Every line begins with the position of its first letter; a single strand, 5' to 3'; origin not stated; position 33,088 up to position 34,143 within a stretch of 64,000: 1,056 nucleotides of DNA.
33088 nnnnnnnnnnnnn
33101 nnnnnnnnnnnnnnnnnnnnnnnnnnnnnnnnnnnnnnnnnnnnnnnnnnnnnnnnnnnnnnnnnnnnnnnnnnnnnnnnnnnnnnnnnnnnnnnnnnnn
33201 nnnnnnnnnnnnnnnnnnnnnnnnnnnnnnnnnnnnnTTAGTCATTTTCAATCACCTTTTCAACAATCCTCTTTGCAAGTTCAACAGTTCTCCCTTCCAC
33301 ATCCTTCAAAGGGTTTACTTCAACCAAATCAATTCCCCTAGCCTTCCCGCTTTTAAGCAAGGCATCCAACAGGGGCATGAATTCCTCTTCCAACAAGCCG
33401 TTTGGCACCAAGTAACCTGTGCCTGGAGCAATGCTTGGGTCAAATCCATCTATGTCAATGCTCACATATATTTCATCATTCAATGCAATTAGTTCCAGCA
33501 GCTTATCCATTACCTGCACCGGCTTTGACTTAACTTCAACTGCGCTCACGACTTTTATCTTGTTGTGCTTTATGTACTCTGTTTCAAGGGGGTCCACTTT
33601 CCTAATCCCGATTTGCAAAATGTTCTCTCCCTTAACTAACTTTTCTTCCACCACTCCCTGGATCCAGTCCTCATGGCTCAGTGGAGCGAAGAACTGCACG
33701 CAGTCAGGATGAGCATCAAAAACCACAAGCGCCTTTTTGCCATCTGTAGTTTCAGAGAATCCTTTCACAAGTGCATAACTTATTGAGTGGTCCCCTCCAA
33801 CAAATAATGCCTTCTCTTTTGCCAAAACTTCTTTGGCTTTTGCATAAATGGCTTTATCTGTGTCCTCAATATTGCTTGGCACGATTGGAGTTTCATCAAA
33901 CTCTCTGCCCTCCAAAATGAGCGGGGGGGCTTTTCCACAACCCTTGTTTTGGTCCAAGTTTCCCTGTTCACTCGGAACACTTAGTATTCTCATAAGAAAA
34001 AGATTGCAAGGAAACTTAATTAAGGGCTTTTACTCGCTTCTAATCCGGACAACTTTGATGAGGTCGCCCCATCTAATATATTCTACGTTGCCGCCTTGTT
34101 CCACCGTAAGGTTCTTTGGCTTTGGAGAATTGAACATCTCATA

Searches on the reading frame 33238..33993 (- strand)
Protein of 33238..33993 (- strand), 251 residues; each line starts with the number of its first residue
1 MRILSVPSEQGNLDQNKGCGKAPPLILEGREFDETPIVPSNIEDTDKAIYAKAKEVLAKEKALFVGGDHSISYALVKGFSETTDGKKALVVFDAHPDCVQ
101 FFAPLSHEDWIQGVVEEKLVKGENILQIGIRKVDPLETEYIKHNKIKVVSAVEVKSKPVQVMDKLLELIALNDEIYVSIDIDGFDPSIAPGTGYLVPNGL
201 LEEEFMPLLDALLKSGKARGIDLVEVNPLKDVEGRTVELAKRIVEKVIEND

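Call 24: search_protein_families(library=pfam, proteins=[window:33238-33993:-])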
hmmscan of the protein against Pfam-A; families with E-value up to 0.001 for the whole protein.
window:33238-33993:- (251 aa): 1 family
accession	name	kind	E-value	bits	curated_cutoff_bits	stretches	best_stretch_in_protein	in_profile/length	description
PF00491.26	Arginase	-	1.7e-51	175.8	22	1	36-247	60-277/280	Arginase family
